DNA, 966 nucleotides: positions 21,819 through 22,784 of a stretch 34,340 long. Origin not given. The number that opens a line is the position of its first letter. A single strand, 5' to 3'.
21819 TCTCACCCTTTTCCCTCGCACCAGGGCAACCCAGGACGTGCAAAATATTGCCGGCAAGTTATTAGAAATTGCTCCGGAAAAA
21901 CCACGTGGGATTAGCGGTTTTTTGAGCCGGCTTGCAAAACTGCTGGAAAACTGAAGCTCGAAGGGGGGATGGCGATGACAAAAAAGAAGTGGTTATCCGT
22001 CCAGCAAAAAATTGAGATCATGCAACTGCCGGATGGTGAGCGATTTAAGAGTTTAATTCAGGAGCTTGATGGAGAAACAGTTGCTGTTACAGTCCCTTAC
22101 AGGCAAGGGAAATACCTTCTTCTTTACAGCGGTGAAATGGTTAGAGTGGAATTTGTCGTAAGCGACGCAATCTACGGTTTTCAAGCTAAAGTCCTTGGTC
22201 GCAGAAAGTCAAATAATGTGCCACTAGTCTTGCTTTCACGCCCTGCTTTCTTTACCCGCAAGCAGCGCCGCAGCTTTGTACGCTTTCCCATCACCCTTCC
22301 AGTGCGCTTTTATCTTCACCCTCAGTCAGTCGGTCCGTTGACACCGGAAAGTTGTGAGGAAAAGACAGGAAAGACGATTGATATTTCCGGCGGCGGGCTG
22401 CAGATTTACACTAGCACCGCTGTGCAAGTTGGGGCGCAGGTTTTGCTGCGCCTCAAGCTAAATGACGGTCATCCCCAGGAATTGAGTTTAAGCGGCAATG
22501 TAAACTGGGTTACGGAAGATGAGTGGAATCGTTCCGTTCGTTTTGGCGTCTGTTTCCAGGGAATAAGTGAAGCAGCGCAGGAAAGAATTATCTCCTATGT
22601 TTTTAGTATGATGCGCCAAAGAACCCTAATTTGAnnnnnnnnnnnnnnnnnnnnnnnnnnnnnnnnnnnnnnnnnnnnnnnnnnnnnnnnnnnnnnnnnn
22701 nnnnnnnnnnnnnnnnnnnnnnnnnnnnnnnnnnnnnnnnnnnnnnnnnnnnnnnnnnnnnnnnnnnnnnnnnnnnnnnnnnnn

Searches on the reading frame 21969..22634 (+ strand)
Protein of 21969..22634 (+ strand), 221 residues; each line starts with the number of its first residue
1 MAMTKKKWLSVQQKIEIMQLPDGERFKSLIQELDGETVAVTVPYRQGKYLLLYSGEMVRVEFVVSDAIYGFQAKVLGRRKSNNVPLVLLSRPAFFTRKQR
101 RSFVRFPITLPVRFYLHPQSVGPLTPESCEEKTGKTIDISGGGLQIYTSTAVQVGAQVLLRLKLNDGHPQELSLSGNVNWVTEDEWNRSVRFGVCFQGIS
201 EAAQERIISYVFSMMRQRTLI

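Call 8: search_protein_families(library=pfam, proteins=[window:21969-22634:+])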
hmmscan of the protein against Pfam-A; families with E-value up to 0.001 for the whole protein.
window:21969-22634:+ (221 aa): 2 families
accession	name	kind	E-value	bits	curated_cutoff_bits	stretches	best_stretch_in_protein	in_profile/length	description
PF07238.19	PilZ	-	3.3e-17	63.1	22.5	1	99-212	1-101/102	PilZ domain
PF12945.12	PilZNR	-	9.5e-17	61.3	23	1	13-92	4-85/85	Flagellar protein YcgR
